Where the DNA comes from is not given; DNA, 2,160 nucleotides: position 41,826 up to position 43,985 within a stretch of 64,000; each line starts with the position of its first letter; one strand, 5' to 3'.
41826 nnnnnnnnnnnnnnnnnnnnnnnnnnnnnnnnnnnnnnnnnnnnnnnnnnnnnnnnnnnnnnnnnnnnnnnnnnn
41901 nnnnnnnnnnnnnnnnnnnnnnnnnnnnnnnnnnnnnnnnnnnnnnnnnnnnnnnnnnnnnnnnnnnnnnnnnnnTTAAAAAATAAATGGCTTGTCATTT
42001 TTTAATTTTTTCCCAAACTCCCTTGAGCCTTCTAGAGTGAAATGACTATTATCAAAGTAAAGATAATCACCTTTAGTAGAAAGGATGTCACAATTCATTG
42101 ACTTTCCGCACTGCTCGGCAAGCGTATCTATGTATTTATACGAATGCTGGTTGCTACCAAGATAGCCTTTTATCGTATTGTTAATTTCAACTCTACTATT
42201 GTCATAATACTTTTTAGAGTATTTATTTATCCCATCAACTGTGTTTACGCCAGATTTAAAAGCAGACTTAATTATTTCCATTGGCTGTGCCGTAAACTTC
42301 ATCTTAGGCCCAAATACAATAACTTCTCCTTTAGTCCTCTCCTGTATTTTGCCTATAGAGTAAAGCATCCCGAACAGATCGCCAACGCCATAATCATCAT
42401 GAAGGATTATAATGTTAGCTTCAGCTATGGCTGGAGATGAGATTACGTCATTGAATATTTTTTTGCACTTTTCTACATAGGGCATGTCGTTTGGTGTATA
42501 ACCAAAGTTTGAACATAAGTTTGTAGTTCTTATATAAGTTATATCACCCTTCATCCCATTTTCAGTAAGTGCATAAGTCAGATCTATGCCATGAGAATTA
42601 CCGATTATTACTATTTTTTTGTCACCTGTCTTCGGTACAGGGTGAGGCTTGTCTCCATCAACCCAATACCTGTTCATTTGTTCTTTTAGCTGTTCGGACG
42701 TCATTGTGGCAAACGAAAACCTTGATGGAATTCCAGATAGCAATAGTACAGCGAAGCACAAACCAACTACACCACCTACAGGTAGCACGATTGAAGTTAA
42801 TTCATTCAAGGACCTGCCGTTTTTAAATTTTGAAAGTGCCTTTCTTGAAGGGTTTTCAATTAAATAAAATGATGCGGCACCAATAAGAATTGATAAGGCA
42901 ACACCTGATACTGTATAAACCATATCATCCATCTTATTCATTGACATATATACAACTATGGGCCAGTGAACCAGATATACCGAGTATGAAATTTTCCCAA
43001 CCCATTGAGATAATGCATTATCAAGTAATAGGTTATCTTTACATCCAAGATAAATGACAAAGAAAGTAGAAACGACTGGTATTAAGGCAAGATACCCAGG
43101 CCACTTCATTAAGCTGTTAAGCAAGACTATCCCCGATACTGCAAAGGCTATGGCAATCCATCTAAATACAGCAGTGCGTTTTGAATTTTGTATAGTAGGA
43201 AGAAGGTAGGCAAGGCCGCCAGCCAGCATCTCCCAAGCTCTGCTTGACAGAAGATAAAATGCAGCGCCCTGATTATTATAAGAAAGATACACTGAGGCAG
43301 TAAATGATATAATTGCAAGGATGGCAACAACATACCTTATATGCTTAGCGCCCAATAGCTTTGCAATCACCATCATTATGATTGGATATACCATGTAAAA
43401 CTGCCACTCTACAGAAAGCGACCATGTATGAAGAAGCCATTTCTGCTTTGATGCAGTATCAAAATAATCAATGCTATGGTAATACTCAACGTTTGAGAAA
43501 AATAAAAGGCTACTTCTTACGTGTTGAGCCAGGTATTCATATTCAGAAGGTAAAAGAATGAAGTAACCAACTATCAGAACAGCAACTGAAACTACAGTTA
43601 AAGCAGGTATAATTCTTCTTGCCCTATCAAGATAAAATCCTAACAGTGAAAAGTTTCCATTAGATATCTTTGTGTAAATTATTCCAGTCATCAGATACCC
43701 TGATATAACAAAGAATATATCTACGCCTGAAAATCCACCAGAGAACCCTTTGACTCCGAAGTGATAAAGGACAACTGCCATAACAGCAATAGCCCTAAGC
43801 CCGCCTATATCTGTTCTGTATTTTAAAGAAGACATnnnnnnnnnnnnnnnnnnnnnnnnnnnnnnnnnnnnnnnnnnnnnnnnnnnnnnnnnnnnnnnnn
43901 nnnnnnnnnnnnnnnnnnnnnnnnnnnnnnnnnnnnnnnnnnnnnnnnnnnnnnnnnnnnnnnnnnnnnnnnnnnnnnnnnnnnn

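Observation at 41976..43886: Opposite-strand O-antigen acyltransferase moron next to the tail fibre, under the same operator motif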

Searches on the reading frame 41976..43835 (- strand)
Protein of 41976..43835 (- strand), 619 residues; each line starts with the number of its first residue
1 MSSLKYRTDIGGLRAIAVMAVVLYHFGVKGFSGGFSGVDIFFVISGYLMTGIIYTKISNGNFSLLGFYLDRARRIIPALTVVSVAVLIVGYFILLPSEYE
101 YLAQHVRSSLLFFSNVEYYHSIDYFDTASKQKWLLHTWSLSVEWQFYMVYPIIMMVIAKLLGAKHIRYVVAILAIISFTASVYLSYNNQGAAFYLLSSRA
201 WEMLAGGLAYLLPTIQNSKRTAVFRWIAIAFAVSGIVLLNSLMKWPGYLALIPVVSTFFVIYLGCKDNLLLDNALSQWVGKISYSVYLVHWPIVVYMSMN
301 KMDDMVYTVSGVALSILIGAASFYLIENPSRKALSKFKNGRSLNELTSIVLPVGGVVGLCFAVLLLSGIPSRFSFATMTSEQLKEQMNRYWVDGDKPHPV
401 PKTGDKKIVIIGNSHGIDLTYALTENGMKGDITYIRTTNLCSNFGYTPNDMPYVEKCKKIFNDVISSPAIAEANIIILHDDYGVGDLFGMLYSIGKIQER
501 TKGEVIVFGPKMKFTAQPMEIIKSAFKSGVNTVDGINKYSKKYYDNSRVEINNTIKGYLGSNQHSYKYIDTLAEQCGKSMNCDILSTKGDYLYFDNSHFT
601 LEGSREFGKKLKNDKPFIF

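Call 3: search_protein_families(library=pfam, proteins=[window:41976-43835:-], max_evalue=0.01)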
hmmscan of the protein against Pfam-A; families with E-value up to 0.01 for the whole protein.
window:41976-43835:- (619 aa): 2 families
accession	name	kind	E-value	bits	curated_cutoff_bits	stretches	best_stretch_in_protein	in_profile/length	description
PF01757.29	Acyl_transf_3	-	3.6e-31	108.9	31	1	10-319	4-321/326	Acyltransferase domain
PF19040.6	SGNH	-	8.4e-13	49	27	1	402-611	19-246/248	SGNH domain (fused to AT3 domains)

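Call 4: search_protein_families(library=ncbifam, proteins=[window:41976-43835:-], max_evalue=0.01)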
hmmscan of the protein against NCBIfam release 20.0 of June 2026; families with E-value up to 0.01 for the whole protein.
window:41976-43835:- (619 aa): 1 family
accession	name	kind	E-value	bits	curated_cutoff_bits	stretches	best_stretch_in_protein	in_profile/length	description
NF058601.1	ActlTfSucTMsmeg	equivalog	2.9e-31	108.7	1275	1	5-336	30-386/723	acetyltransferase SucT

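Call 7: search_dna_similar(query=window:41976-43835:-, collection=phages, mode=protein, max_rows=30)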
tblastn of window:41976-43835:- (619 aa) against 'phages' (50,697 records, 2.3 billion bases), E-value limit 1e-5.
Records with a match: 68; places in all: 69; records where one place covers at least 80% of the query: 13.
Best place of each record, by identity: <60% 68.
By first word of the organism name: Pseudomonas 17; Salmonella 16; Listeria 8; Bacteriophage 5; Gordonia 4; Staphylococcus 4; Arthrobacter 4; Enterobacter 2; Synechococcus 2; Lederbergvirus 2; and 3 more.
By host as written in the record: Pseudomonas aeruginosa 10; - 9; Listeria monocytogenes 8; Gordonia terrae 3612 4; Staphylococcus aureus 4; Arthrobacter globiformis NRRL B-2979 SEA 4; Pseudomonas aeruginosa PA14 3; Salmonella enterica subsp. enterica serovar Heidelberg 3; and 18 more.
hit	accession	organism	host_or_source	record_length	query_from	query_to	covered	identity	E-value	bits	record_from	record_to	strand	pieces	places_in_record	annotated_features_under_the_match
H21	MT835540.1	Bacteriophage sp.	human fecal samples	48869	2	613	99%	29.7%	6e-72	258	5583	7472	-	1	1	record has no annotation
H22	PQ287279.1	Pseudomonas phage Flu_PA14_4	Pseudomonas aeruginosa PA14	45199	3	592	95%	28.4%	2e-51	197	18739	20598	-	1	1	O-antigen acetylase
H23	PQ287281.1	Pseudomonas phage Flu_PA14_3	Pseudomonas aeruginosa PA14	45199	3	592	95%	28.4%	2e-51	197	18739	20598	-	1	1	O-antigen acetylase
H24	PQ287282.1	Pseudomonas phage Komp_PA14_gP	Pseudomonas aeruginosa PA14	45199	3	592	95%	28.4%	2e-51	197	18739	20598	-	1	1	O-antigen acetylase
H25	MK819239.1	Pseudomonas phage vB_PaeP_YA3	Pseudomonas aeruginosa UCBPP-PA14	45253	3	592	95%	28.4%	2e-51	197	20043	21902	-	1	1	O-polysaccharide acetyltransferase protein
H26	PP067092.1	Pseudomonas phage PAShipCat1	Pseudomonas aeruginosa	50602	3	592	95%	28.4%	2e-51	197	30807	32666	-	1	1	O-antigen acetylase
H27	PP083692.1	Salmonella phage NM-3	Salmonella sp.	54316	1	527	85%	30.8%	7e-51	196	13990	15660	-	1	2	putative lipopolysaccharide modification acyltransferase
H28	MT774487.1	Salmonella phage MG40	Salmonella enterica subsp. enterica ...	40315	1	524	85%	30.4%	1e-48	189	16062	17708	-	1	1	acetyltransferase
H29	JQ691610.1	Salmonella phage SPN9TCW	Salmonella typhimurium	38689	1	524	85%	30.1%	1e-47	186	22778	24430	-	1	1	putative lipopolysaccharide modification acyltransferase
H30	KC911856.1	Salmonella phage SPC32H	Salmonella enterica serovar Typhimurium ...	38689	1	524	85%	30.1%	1e-47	186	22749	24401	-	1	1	oac: O-antigen acetylase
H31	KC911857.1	Salmonella phage SPC32N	Salmonella enterica serovar Typhimurium ...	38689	1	524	85%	30.1%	1e-47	186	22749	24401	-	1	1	oac: O-antigen acetylase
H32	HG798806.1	Pseudomonas phage vB_PaeP_Tr60_Ab31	Pseudomonas aeruginosa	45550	3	541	87%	29.0%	2e-50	194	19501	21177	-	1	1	Putative peptidoglycan O-acetyltransferase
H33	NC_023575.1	Pseudomonas phage vB_PaeP_Tr60_Ab31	Pseudomonas aeruginosa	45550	3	541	87%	29.0%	2e-50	194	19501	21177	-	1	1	O-antigen acetylase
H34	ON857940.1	Pseudomonas phage vB_PeaS_FBPa47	Pseudomonas sp.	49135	4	463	74%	32.8%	4e-51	196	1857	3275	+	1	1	O-antigen acetylase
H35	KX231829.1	Enterobacter phage Tyrion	Enterobacter sp. CT7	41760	5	318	51%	47.8%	8e-66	240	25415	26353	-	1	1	putative acyltransferase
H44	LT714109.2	Lederbergvirus BTP1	Salmonella enterica sub species ...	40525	1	386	62%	33.8%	2e-48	189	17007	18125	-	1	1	gtrC: O-polysaccharide acetyltransferase protein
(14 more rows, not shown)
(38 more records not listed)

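Call 15: find_homologous_proteins(query=window:41976-43835:-, max_evalue=1e-10)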
Query window:41976-43835:- (619 aa): 7971 proteins with E <= 1e-10 among 8000 candidates; the best 120 are listed.
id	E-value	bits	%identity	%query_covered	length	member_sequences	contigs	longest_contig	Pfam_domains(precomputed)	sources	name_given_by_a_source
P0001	0.0e+0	1383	99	100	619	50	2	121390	PF01757.29,PF19040.7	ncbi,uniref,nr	ncbi:acyltransferase family protein [Escherichia coli]|uniref:acyltransferase family protein n=1 Tax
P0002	0.0e+0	1276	90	100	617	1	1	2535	PF01757.29,PF19040.7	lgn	-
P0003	0.0e+0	1244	88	100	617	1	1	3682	PF01757.29,PF19040.7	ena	-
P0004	4.8e-282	955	67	100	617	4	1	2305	PF01757.29,PF19040.7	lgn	-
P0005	1.6e-204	699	51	100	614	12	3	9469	PF01757.29,PF19040.7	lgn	-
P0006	3.9e-203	695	51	100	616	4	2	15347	PF01757.29,PF19040.7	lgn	-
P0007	5.9e-203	694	51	100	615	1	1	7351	PF01757.29,PF19040.7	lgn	-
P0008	6.2e-201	687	51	100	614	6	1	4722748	PF01757.29,PF19040.7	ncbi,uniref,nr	ncbi:acyltransferase family protein [Citrobacter amalonaticus]|uniref:acyltransferase family protein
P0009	4.2e-199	681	50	100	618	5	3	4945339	PF01757.29,PF19040.7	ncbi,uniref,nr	ncbi:acyltransferase family protein [Escherichia coli]|uniref:acyltransferase family protein n=1 Tax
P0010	1.4e-198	680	50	99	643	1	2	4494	PF01757.29,PF19040.7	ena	-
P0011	2.1e-198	679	49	100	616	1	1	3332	PF01757.29,PF19040.7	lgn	-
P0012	4.5e-198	678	50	100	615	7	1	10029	PF01757.29,PF19040.7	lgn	-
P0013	2.0e-195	669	51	99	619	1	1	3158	PF01757.29,PF19040.7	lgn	-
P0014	7.4e-195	667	49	100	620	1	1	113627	PF01757.29,PF19040.7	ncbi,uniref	ncbi:acyltransferase family protein [Citrobacter freundii]|uniref:acyltransferase family protein n=1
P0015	4.0e-194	665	48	100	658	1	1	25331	PF01757.29,PF19040.7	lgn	-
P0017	3.5e-193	662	48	100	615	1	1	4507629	PF01757.29,PF19040.7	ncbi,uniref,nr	ncbi:acyltransferase [Aeromonas jandaei]|uniref:Acyltransferase n=1 Tax=Aeromonas jandaei TaxID=650 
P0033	2.1e-178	613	46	100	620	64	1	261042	PF01757.29,PF19040.7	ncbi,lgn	ncbi:acyltransferase family protein [Enterobacter hormaechei]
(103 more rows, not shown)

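Call 16: search_solved_structures(query=window:41976-43835:-, max_evalue=0.01, show_alignments=3)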
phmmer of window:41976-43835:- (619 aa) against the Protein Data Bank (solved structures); distinct sequences matched with E-value up to 0.01: 0.

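Call 17: find_encoding_contigs(protein=P0001, flank=8000, max_places=4)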
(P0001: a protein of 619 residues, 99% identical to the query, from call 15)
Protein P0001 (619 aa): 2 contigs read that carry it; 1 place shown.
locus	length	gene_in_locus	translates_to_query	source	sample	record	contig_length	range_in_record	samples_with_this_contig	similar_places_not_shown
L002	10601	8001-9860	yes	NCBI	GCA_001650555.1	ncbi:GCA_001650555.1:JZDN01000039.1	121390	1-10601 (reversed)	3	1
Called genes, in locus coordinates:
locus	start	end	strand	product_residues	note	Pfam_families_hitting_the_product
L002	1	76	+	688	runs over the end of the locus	PF13089:PP_kinase_N, PF02503:PP_kinase, PF17941:PP_kinase_C_1, PF13091:PLDc_2, PF13090:PP_kinase_C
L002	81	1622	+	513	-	PF02541:Ppx-GppA, PF21447:Ppx-GppA_III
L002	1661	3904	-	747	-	PF05231:MASE1, PF00563:EAL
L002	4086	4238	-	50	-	-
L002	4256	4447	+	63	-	PF11119:DUF2633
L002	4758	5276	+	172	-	PF05818:TraT (weak), PF13441:Gly-zipper_YMGG (weak), PF05433:Rick_17kDa_Anti (weak)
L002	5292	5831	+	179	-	PF17358:DUF5384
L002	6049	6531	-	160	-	PF10721:DUF2514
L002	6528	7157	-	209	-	PF00182:Glyco_hydro_19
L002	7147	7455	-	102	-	PF05449:Phage_holin_3_7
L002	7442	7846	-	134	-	PF16931:Phage_holin_8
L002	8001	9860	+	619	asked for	PF01757:Acyl_transf_3, PF19040:SGNH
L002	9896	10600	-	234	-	?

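Call 18: find_encoding_contigs(protein=P0009, flank=8000, max_places=3)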
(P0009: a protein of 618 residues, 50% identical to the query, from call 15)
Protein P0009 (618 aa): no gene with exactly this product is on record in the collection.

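Call 19: find_encoding_contigs(protein=P0008, flank=8000, max_places=2)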
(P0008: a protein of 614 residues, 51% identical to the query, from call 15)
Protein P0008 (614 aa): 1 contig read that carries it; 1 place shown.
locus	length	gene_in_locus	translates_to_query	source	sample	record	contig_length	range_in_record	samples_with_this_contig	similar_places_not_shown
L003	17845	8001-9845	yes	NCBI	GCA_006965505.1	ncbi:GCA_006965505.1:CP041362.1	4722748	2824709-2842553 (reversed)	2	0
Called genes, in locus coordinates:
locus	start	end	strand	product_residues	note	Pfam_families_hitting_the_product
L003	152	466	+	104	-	PF02049:FliE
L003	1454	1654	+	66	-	-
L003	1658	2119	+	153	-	-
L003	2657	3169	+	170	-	PF16105:DUF4823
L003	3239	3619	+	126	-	-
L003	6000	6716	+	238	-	PF18668:Tail_spike_N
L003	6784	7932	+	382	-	-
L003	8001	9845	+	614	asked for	PF01757:Acyl_transf_3, PF19040:SGNH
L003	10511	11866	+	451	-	PF03062:MBOAT, PF13813:MBOAT_2 (weak)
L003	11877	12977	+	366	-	PF16822:ALGX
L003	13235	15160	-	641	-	PF01757:Acyl_transf_3, PF19040:SGNH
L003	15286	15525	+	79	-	-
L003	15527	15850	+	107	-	-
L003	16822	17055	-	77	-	PF01206:TusA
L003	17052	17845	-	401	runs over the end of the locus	PF04143:Sulf_transp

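Call 31: get_annotated_region(hit=H44, flank=3000)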
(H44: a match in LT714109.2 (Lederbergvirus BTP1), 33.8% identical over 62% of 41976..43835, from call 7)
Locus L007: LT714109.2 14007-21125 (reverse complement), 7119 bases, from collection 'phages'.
description: Salmonella virus BTP1 genome assembly, chromosome: BTP1.
organism: Lederbergvirus BTP1 (NCBI taxid 1934252)
taxonomy: Viruses; Duplodnaviria; Heunggongvirae; Uroviricota; Caudoviricetes; Lederbergvirus
host: -; source: Salmonella enterica sub species enterica serovar Typhimurium strain D23580 supernatant; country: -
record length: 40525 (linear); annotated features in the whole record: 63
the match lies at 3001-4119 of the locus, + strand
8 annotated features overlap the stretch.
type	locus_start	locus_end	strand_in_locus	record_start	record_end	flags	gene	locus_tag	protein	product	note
CDS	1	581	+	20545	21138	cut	-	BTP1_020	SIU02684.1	hypothetical protein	locus_tag in D23580 genome STMMW_03361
CDS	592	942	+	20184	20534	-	xis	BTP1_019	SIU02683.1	excisionase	locus_tag in D23580 genome STMMW_03351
CDS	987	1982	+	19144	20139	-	int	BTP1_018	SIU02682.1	Integrase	locus_tag in D23580 genome STMMW_03341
CDS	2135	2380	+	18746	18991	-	-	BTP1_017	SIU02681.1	hypothetical protein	locus_tag in D23580 genome STMMW_03931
CDS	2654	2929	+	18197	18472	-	gtrA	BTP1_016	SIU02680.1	bactoprenol-linked glucose transferase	locus_tag in D23580 genome STMMW_03921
CDS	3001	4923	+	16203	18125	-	gtrC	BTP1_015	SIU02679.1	O-polysaccharide acetyltransferase protein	locus_tag in D23580 genome STMMW_03911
CDS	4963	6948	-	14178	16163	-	-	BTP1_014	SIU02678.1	tailspike protein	locus_tag in D23580 genome STMMW_03901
CDS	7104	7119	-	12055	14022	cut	-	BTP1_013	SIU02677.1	Injection protein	locus_tag in D23580 genome STMMW_03891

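Call 33: search_solved_structures(query=L007:3001-4923:+, max_evalue=0.001, show_alignments=1)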
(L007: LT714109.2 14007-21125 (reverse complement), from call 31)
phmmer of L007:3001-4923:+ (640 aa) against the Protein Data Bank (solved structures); distinct sequences matched with E-value up to 0.001: 1.
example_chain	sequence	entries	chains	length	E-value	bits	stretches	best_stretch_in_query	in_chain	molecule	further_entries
6se1_A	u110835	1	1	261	5.7e-139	467.6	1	380-640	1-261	Putative lipopolysaccharide modification acyltransferase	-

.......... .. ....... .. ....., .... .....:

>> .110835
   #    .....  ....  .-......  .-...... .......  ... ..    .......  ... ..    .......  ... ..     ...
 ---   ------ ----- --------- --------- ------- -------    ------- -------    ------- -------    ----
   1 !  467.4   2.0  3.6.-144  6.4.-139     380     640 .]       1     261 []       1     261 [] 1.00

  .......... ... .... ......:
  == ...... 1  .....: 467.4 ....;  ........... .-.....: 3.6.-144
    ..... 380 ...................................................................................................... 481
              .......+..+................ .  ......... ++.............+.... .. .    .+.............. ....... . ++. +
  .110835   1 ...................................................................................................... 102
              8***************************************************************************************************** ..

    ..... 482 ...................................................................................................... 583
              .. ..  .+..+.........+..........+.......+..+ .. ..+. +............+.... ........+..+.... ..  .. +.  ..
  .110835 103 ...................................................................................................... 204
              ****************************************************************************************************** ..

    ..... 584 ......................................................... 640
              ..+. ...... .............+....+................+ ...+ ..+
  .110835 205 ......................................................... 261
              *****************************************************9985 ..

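Call 44: predict_structure(alignment_id=A1)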
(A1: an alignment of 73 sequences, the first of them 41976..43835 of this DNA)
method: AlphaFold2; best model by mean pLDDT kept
length: 619 residues; sequences in the alignment: 73
mean_pLDDT: 93.2   pTM: 0.85
mean pLDDT of the five models: 93.2, 93.0, 93.1, 92.5, 92.0
residues with pLDDT >= 90: 512; 70-90: 92; 50-70: 13; < 50: 2
segments of 3 or more residues with pLDDT < 50: none
pLDDT, mean of each block of 10 residues (from residue 1): 73 97 95 95 97 95 95 94 97 89 96 94 67 92 97 98 97 98 94 96 98 87 92 96 92 97 86 96 96 92 93 98 97 88 92 98 93 75 87 88 97 96 97 95 95 94 97 97 93 97 97 93 89 93 96 92 89 95 93 95 97 96
secondary structure, 60 per line:
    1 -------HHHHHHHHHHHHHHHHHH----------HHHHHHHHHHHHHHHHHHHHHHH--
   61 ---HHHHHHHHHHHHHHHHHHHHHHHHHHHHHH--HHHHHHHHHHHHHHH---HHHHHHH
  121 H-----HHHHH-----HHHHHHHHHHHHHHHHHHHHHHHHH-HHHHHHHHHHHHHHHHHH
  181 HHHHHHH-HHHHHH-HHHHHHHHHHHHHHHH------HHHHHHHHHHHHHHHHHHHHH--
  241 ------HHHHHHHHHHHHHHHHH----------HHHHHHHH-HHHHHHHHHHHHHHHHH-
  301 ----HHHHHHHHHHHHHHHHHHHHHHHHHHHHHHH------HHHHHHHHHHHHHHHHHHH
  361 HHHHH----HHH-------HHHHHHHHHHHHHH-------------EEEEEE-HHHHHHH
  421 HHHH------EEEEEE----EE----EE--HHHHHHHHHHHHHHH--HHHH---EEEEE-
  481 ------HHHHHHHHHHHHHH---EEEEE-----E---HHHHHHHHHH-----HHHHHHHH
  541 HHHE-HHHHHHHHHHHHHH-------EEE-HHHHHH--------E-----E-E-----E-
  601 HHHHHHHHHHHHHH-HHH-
elements in order: H8-25 H36-58 H64-93 H96-110 H114-121 H127-131 H137-161 H163-187 H189-194 H196-211 H218-238 H247-263 H274-281 H283-299 H305-335 H342-365 H380-393 E407-412 H414-424 E431-436 H451-465 H468-471 E475-479 H487-500 E504-508 H518-527 H533-543 H546-559 E567-569 H571-576 H601-614
